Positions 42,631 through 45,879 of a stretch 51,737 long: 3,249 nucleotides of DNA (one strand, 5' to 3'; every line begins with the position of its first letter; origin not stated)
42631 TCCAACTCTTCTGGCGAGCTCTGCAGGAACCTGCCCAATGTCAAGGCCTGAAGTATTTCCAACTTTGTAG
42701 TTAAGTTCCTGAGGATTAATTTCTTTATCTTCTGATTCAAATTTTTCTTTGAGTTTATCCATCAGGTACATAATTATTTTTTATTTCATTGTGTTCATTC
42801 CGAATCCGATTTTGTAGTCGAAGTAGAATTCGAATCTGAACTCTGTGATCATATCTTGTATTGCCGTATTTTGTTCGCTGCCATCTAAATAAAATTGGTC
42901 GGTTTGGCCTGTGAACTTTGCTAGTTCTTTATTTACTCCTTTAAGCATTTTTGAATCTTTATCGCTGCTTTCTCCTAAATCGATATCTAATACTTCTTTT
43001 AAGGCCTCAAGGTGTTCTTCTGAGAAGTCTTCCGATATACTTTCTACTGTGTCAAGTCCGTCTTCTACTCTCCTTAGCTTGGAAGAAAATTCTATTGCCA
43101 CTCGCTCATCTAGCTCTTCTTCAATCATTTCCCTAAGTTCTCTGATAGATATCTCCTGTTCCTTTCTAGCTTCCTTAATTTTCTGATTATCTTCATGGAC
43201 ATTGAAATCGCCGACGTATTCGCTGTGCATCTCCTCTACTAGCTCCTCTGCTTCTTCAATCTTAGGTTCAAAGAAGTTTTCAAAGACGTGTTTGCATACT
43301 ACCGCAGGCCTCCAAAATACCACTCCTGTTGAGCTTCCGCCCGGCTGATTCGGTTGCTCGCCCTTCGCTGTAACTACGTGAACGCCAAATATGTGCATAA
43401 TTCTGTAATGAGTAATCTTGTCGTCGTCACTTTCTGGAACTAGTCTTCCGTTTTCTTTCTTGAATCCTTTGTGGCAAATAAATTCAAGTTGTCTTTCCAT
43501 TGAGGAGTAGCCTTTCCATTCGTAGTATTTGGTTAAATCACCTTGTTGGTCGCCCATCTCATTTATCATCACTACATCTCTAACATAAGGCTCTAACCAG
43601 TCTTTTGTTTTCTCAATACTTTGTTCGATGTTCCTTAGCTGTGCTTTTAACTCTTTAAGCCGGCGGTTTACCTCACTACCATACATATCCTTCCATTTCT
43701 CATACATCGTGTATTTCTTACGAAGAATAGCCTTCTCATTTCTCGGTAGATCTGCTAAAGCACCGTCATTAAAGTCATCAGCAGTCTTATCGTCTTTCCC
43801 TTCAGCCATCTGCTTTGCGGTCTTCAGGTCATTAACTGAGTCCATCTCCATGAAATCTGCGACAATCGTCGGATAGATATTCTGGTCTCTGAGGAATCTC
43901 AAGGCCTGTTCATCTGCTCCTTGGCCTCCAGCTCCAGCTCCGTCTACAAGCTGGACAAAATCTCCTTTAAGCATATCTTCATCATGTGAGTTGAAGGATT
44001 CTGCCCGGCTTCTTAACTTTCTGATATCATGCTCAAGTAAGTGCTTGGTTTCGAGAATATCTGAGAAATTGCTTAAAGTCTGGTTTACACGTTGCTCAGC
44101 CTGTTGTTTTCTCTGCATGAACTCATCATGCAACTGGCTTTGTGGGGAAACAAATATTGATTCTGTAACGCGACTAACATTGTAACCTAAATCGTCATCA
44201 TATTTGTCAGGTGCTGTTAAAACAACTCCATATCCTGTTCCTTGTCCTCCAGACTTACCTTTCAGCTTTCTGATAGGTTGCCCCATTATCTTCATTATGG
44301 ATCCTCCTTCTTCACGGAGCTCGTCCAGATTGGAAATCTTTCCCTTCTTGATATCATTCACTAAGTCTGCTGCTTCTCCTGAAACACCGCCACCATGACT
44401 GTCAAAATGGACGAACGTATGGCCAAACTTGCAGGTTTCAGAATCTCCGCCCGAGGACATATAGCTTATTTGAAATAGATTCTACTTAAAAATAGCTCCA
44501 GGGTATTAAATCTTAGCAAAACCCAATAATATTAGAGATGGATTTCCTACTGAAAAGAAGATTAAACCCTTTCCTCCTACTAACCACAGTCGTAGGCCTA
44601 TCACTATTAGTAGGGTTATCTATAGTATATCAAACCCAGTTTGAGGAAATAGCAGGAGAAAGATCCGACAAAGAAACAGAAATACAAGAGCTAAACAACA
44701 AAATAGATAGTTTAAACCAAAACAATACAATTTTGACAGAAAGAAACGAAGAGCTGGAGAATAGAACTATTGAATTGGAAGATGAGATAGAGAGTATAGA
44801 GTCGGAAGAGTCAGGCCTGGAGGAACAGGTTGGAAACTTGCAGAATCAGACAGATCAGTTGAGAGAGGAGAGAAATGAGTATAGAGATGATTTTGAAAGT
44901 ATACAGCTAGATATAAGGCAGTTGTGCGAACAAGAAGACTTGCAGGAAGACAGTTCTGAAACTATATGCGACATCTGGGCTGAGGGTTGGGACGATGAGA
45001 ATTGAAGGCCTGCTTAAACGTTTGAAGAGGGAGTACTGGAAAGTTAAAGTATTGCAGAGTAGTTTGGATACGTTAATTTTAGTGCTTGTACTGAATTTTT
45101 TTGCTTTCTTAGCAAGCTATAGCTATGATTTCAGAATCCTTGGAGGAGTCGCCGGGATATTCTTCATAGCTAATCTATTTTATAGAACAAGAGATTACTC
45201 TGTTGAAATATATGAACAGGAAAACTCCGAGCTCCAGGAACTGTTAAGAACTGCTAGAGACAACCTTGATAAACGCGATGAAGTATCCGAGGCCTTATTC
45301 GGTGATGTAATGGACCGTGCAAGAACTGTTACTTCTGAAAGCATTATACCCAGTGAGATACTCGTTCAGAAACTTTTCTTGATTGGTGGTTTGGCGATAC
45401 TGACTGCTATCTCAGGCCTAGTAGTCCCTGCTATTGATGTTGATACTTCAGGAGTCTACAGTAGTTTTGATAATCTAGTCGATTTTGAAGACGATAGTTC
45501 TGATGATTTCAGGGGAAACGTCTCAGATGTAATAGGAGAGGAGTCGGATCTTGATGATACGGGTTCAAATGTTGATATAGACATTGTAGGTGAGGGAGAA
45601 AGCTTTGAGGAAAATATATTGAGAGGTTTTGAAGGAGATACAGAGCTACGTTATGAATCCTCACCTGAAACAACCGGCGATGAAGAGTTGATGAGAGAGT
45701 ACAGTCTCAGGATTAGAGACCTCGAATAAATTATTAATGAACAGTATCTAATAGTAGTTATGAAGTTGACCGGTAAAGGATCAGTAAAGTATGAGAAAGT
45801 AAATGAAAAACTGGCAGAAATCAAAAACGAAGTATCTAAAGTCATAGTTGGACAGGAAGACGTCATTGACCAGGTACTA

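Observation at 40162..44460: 4.3-kb operon of two large, family-less cytoplasmic proteins; the 869-aa one looks like a split xylose-isomerase-like TIM barrel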

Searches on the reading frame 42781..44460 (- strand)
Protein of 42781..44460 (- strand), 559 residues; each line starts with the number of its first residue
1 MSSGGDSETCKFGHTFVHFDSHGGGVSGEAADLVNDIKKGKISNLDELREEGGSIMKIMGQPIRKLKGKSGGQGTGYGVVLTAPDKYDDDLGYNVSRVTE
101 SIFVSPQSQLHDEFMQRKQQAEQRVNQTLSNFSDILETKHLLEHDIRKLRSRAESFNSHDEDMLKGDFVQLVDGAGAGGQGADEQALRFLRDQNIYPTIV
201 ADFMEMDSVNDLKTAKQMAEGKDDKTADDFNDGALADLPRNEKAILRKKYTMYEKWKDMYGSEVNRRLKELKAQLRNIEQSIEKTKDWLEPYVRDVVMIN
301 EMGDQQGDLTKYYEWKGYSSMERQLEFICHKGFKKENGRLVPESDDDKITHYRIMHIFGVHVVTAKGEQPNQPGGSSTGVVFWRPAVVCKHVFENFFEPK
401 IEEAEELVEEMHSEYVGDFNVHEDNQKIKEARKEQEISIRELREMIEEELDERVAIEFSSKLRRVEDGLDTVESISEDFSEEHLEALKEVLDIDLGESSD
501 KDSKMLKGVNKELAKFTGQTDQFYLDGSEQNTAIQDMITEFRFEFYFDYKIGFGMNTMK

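Call 3: search_protein_families(library=pfam, proteins=[window:42781-44460:-], max_evalue=10)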
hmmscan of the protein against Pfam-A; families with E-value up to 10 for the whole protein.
window:42781-44460:- (559 aa): 2 families
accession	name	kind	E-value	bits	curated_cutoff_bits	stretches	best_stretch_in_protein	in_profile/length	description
PF05531.17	NPV_P10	-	0.097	13.6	29.8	1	262-291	38-71/75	Nucleopolyhedrovirus P10 protein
PF07544.18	Med9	-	1.8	9.1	26.9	1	262-287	29-53/80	RNA polymerase II transcription mediator complex subunit 9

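Call 4: search_protein_families(library=ncbifam, proteins=[window:42781-44460:-], max_evalue=10)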
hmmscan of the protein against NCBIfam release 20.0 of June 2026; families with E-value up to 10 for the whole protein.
window:42781-44460:- (559 aa): 0 families

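Call 6: search_solved_structures(query=window:42781-44460:-, max_evalue=10)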
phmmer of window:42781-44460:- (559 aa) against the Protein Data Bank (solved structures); distinct sequences matched with E-value up to 10: 3.
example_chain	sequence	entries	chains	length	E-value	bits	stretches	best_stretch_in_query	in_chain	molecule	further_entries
5umb_A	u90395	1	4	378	0.18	13.8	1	419-534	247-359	Chaperone DnaK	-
8d1p_A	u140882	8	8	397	0.23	13.4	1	419-534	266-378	Chaperone DnaK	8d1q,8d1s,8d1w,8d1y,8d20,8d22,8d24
3g0m_A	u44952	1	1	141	2.3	10.2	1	233-287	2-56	Cysteine desulfuration protein sufE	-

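Call 8: find_homologous_proteins(query=window:42781-44460:-)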
Query window:42781-44460:- (559 aa): 186 proteins with E <= 0.001 among 8000 candidates; the best 120 are listed.
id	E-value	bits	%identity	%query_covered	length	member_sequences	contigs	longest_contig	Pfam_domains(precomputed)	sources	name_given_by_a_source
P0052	0.0e+0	1255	100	100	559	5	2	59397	-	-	-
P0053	0.0e+0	1219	97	100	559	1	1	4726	-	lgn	-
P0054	0.0e+0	1050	83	100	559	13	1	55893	-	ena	-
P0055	2.8e-276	936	75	100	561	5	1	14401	-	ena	-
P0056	3.3e-275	932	75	99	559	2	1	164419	-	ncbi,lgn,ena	-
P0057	1.6e-272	923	74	100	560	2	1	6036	-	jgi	-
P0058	6.0e-242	822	67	100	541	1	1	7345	-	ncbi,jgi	-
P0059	1.1e-234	798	65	100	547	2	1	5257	-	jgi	jgi:hypothetical protein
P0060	9.2e-230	782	63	100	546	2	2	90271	-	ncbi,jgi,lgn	-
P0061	8.9e-228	776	63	100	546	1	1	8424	-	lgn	-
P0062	5.5e-227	773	62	100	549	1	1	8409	-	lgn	-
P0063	7.9e-227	772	63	99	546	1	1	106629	-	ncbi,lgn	-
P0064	1.6e-223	762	63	99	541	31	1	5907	-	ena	-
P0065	6.7e-223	759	62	100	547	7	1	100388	-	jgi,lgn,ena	jgi:hypothetical protein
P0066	7.4e-220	749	61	100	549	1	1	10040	-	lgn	-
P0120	4.4e-158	546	48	100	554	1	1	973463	-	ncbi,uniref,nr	ncbi:helix-turn-helix domain-containing protein [Candidatus Nanohalobium constans]|uniref:Uncharacte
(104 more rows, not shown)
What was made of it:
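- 42781..44460 (-): 559-aa partner protein. The model has an N-terminal alpha/beta domain, long helices at 109-157 and 240-298, a four-stranded antiparallel sheet at 319-389 and a C-terminal helical region. It matches no known family. 186 or more full-length homologs (call 8).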

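Call 15: search_solved_structures(query=A2, max_evalue=10, show_alignments=2)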
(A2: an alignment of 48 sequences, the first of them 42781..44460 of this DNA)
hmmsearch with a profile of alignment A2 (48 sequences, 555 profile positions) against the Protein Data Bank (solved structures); distinct sequences matched with E-value up to 10: 1.
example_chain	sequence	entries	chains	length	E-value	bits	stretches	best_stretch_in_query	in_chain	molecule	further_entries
6xy1_A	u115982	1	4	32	0.67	11.9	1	258-285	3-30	4-KE-4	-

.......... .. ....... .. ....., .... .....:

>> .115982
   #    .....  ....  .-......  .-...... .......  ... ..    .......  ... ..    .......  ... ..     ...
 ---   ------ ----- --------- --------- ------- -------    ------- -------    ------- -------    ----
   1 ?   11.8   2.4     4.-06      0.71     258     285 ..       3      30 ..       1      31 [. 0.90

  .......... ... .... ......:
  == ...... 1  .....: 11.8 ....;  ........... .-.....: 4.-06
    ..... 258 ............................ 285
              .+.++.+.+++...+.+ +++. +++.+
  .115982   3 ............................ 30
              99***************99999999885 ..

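Call 18: find_encoding_contigs(protein=P0120, flank=8000, max_places=2)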
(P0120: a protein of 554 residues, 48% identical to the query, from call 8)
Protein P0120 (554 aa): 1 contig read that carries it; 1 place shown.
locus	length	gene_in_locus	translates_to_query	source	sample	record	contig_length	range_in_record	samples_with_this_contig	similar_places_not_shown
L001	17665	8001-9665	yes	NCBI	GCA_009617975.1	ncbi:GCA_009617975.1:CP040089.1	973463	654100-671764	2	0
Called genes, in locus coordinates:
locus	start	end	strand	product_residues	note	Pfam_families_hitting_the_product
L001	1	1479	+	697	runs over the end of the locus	PF13750:Big_3_3 (faint)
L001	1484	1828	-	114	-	-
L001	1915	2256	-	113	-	-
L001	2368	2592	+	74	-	-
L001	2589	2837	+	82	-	-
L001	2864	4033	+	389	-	PF07690:MFS_1, PF12832:MFS_1_like (faint), PF07690:MFS_1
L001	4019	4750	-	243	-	PF00149:Metallophos, PF12850:Metallophos_2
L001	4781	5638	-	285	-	PF01882:DUF58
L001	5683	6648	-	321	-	PF00493:MCM (weak), PF20030:bpMoxR, PF00004:AAA (weak), PF07726:AAA_3, PF07728:AAA_5, PF17863:AAA_lid_2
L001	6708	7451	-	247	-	PF24334:DUF7502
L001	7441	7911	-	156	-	PF10805:DUF2730 (faint), PF20492:ERM_helical (weak), PF24161:CCDC39 (weak), PF10473:CENP-F_leu_zip (weak)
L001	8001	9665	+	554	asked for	-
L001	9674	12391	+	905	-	-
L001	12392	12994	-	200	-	-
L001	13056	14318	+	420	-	PF01909:NTP_transf_2, PF18765:Polbeta (weak)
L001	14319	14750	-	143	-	PF00293:NUDIX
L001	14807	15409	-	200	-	-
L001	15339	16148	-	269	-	PF01323:DSBA, PF13462:Thioredoxin_4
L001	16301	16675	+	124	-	PF01638:HxlR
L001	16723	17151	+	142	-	PF02566:OsmC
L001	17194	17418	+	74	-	PF11127:YgaP-like_TM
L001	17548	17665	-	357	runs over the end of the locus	-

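Call 32: predict_structure(alignment_id=A2)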
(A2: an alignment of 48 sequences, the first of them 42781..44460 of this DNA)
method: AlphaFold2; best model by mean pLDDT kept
length: 559 residues; sequences in the alignment: 48
mean_pLDDT: 76.1   pTM: 0.56
mean pLDDT of the five models: 76.1, 75.1, 73.7, 73.3, 72.4
residues with pLDDT >= 90: 56; 70-90: 363; 50-70: 101; < 50: 39
segments of 3 or more residues with pLDDT < 50: 1-4, 176-185, 301-317, 496-502
pLDDT, mean of each block of 10 residues (from residue 1): 53 85 79 89 87 87 84 76 88 87 67 71 72 74 77 72 74 52 50 64 81 80 72 81 81 81 79 78 70 61 45 46 87 88 89 93 69 71 93 90 76 57 75 81 84 82 78 82 85 56 66 79 85 90 88 75
secondary structure, 60 per line:
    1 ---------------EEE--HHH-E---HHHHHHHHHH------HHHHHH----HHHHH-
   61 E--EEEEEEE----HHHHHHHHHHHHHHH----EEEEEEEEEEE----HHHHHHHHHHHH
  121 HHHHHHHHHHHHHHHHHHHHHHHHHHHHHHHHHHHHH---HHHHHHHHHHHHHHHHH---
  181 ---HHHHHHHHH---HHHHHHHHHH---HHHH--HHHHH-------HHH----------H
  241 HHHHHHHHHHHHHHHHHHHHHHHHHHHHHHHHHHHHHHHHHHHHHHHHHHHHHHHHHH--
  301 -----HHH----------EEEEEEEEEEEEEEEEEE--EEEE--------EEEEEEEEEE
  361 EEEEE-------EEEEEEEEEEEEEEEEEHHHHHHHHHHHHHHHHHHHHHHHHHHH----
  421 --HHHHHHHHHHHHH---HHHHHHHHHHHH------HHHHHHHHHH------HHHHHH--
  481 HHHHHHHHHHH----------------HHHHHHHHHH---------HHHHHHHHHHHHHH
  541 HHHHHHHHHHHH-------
elements in order: E16-18 H29-38 H45-50 H55-59 E64-70 H75-89 E94-104 H109-157 H161-177 H184-192 H196-205 H209-212 H215-219 H240-298 E319-336 E339-342 E351-365 E373-389 H390-416 H423-435 H439-450 H457-466 H473-478 H481-491 H508-517 H527-552
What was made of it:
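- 42781..44460 (-): Model pLDDT 76 (call 32).
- The partner is dominated by long helices (call 32).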

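Call 35: fold_search(model_id=the predicted structure, library=pdb)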
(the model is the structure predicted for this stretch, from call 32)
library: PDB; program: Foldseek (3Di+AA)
matches with E <= 10: 562; with E <= 0.001: 0
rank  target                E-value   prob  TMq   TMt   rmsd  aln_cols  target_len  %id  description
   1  4tko                  7.4e-02  0.16  0.12  0.17  25.6       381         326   12  Structure of the periplasmic adaptor protein EmrA (released 2014-07-09)
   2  5azs_C                1.3e-01  0.04  0.08  0.09  32.4       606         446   11  Crystal structure of a membrane protein from Pseudomonas aeruginosa (released 2016-06-08)
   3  5azs_B                1.4e-01  0.05  0.08  0.09  33.2       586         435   10  Crystal structure of a membrane protein from Pseudomonas aeruginosa (released 2016-06-08)
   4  8wjo_A                1.5e-01  0.20  0.10  0.16  25.1       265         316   12  Cryo-EM structure of 8-subunit Smc5/6 arm region (released 2024-06-26)
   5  8tzl_E                2.0e-01  0.13  0.10  0.15  20.5       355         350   11  Cryo-EM structure of Vibrio cholerae FtsE/FtsX/EnvC complex, full-length (released 2023-12-20)
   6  6z6o_C                3.5e-01  0.21  0.10  0.10  23.1       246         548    8  HDAC-TC (released 2021-02-17)
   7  5ayh                  3.7e-01  0.38  0.15  0.25  16.7       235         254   15  Structure of the entire dynein stalk region (released 2015-12-16)
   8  5c5b_B                3.7e-01  0.06  0.08  0.11  37.0       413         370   10  Crystal Structure of Human APPL BAR-PH Heterodimer (released 2016-06-22)
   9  4gcp_A                4.1e-01  0.06  0.05  0.07  22.1        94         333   10  Crystal Structure of E. coli OmpF porin in complex with Ampicillin (released 2012-12-19)
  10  4kik_B                4.3e-01  0.21  0.10  0.09  38.3       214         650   15  Human IkB kinase beta (released 2013-06-26)
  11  6ewy                  4.5e-01  0.30  0.10  0.24  22.2       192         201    8  RipA Peptidoglycan hydrolase (Rv1477, Mycobacterium tuberculosis) N-terminal domain (released 2018-05-02)
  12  4u5a_C                4.5e-01  0.14  0.07  0.18  23.8       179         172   13  Sporozoite Protein for Cell Traversal (released 2014-12-24)
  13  3zx6_A                5.0e-01  0.20  0.10  0.18  40.6       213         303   14  Structure of Hamp(AF1503)-Tsr fusion - Hamp (A291V) mutant (released 2012-02-29)
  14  1fx3_C                5.0e-01  0.16  0.07  0.21   9.8        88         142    8  CRYSTAL STRUCTURE OF H. INFLUENZAE SECB (released 2000-12-06)
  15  3qa8_A                5.0e-01  0.11  0.09  0.08  41.3       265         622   12  Crystal Structure of inhibitor of kappa B kinase beta (released 2011-04-06)
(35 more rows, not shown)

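Call 55: search_protein_families(library=pfam, alignment_id=A2, max_evalue=0.05)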
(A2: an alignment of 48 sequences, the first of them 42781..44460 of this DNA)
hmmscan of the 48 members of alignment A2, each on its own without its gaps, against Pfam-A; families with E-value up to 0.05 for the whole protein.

A. member 1, window:42781-44460:- (559 aa): 0 families

B. families by the number of members that match (of 48 scanned): 28 families (the first 25 are shown)
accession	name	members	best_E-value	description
PF01442.23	Apolipoprotein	7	0.0012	Apolipoprotein A1/A4/E domain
PF04012.17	PspA_IM30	4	0.0013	PspA/IM30 family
PF18709.6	DLP_helical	3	0.00076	Dynamin-like helical domain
PF12795.12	MscS_porin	2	0.00078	Mechanosensitive ion channel porin domain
PF07926.17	TPR_MLP1_2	2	0.0077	TPR/MLP1/MLP2-like protein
PF04977.20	DivIC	2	0.01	Septum formation initiator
PF20464.3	MmeI_N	2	0.013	MmeI, N-terminal domain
PF05531.17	NPV_P10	2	0.013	Nucleopolyhedrovirus P10 protein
PF08647.16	BRE1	2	0.022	BRE1 E3 ubiquitin ligase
PF17675.6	APG6_N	2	0.022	Apg6 coiled-coil region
PF04740.18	LXG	2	0.027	LXG domain of WXG superfamily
PF21173.2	DksA-like_N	2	0.029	DnaK suppressor protein-like, N-terminal domain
PF08702.15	Fib_alpha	1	0.00033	Fibrinogen alpha/beta chain family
PF16331.10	TolA_bind_tri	1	0.00058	TolA binding protein trimerisation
PF12753.13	Nro1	1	0.0034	Nuclear pore complex subunit Nro1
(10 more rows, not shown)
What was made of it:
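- Tried and rejected: 4 of 48 members give marginal hits, typical of coiled-coil cross-matches (call 55).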

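Call 59: fold_search(model_id=the predicted structure, library=viral)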
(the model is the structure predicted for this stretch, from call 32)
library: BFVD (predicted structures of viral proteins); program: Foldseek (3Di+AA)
matches with E <= 10: 591; with E <= 0.001: 0
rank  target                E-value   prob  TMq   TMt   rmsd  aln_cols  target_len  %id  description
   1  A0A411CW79            2.4e-02  0.12  0.08  0.12  21.6       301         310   13  (no name in the UniProt tables at hand)
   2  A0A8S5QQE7            3.9e-02  0.18  0.10  0.05  29.7       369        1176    9  Tail protein [Siphoviridae sp. ctE6L85]
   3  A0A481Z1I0            4.5e-02  0.12  0.08  0.05  40.7       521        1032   10  Uncharacterized protein [Mimivirus LCMiAC02]
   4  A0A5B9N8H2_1          5.3e-02  0.33  0.11  0.06  23.1       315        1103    9  (no name in the UniProt tables at hand)
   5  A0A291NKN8            5.3e-02  0.14  0.10  0.06  40.5       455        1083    9  Tail fiber protein [Salmonella phage SP01]
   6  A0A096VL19            6.8e-02  0.18  0.15  0.10  27.5       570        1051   10  M23ase beta-sheet core domain-containing protein [Synechococcus phage S-CBP2]
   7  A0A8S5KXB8            6.8e-02  0.14  0.10  0.13  31.0       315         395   12  Maturation protein [ssRNA phage AIN001]
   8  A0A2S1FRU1            7.6e-02  0.18  0.08  0.13  30.3       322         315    8  (no name in the UniProt tables at hand)
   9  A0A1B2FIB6            1.1e-01  0.12  0.09  0.15  37.4       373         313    8  (no name in the UniProt tables at hand)
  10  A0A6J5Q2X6            1.2e-01  0.18  0.11  0.18  24.1       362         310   12  Intramolecular chaperone auto-processing domain containing protein [uncultured Caudovirales phage]
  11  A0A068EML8            1.3e-01  0.06  0.05  0.06  33.0       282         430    9  Maturation/attachment protein [Marine phage EC]
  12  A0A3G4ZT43            1.3e-01  0.13  0.11  0.12  23.3       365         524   12  Uncharacterized protein [Terrestrivirus sp.]
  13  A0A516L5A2            1.6e-01  0.15  0.09  0.16  34.2       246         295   13  (no name in the UniProt tables at hand)
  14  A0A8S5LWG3            1.8e-01  0.23  0.18  0.21  24.3       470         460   11  Internal head protein [Myoviridae sp. cto1k8]
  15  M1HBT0                1.8e-01  0.08  0.08  0.11  34.7       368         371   11  (no name in the UniProt tables at hand)
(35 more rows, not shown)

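Call 62: search_protein_families(library=ncbifam, proteins=[L001:12392-12994:-], max_evalue=0.1)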
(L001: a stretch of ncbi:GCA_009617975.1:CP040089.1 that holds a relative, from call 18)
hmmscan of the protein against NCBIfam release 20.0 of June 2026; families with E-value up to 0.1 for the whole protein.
L001:12392-12994:- (200 aa): 0 families

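Call 80: search_protein_families(library=padloc, proteins=[window:42781-44460:-], max_evalue=0.01)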
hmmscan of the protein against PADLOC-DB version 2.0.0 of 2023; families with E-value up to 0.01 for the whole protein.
window:42781-44460:- (559 aa): 0 families

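Call 81: search_protein_families(library=phrogs, proteins=[window:42781-44460:-], max_evalue=0.01)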
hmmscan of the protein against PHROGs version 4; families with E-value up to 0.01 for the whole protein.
window:42781-44460:- (559 aa): 0 families

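Call 85: search_solved_structures(query=A6, max_evalue=10)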
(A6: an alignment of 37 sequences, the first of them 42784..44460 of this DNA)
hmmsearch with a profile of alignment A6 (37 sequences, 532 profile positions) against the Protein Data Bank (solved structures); distinct sequences matched with E-value up to 10: 6.
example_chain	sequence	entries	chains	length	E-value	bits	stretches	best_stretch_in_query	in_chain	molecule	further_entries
5aj4_Ak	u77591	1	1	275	0.036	16.3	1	361-443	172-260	MITORIBOSOMAL PROTEIN MS35, MRPS35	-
3ohn_A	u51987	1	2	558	0.11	14.8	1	39-117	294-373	Outer membrane usher protein FimD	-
9bog_D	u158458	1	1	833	0.18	14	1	39-117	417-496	Outer membrane usher protein FimD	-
3rfz_B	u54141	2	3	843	0.19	14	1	39-117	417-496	Outer membrane usher protein, type 1 fimbrial synthesis | Outer membrane usher protein FimD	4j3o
9fw9_D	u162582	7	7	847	0.19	14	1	39-117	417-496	Outer membrane usher protein FimD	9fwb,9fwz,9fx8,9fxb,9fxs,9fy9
6e14_D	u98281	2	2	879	0.2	13.9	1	39-117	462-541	Fimbrial biogenesis outer membrane usher protein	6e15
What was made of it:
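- Tried and rejected: The cross-phylum partner profile found nothing in the PDB (call 85).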

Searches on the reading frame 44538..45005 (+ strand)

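Call 24: search_protein_families(library=pfam, proteins=[window:44538-45005:+], max_evalue=0.01)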
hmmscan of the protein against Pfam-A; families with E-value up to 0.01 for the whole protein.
window:44538-45005:+ (155 aa): 10 families
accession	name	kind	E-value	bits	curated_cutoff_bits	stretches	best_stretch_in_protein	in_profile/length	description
PF00170.26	bZIP_1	-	0.00017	22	27.6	0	43-84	22-63/64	bZIP transcription factor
PF17675.6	APG6_N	-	0.0012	19.7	45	1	31-134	14-119/132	Apg6 coiled-coil region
PF16454.10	PI3K_P85_iSH2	-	0.0019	18.3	31.5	1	44-118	75-145/161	Phosphatidylinositol 3-kinase regulatory subunit P85 inter-SH2 domain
PF25764.1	KIF21A_4th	-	0.0026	17.9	33.1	1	34-136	29-123/183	KIF21A-like domain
PF17078.10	SHE3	-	0.0028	17.8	30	1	53-130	65-139/228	SWI5-dependent HO expression protein 3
PF25014.1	NET2A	-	0.0046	17.3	33.1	1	47-109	160-222/235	NET2A-like domain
PF25450.1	Rab11-FIP3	-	0.0056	17.4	31.9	0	69-135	50-114/125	Rab11-FIP3-like domain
PF24319.2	DUF7491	-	0.007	17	30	0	47-95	42-90/90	Coiled-coil region of unknown function (DUF7491)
PF06785.16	UPF0242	-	0.0086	16.6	33.5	0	25-128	55-149/194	Uncharacterised protein family (UPF0242) N-terminus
PF13851.11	GAS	-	0.0087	15.9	32.3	0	33-133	47-143/200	Growth-arrest specific micro-tubule binding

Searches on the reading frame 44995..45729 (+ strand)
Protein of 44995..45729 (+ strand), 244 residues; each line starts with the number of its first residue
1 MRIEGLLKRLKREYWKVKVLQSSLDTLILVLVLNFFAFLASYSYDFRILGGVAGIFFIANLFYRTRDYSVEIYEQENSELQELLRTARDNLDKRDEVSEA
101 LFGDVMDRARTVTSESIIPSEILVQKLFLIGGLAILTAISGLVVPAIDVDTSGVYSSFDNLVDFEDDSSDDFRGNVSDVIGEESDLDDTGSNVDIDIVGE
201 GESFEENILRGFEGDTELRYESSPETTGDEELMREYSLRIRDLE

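Call 24: search_protein_families(library=pfam, proteins=[window:44995-45729:+], max_evalue=0.01)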
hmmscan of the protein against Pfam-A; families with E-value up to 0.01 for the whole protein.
window:44995-45729:+ (244 aa): 1 family
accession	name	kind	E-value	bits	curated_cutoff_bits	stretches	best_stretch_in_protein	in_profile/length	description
PF24334.1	DUF7502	-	8.5e-22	78.3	27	1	52-242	80-281/281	Family of unknown function (DUF7502)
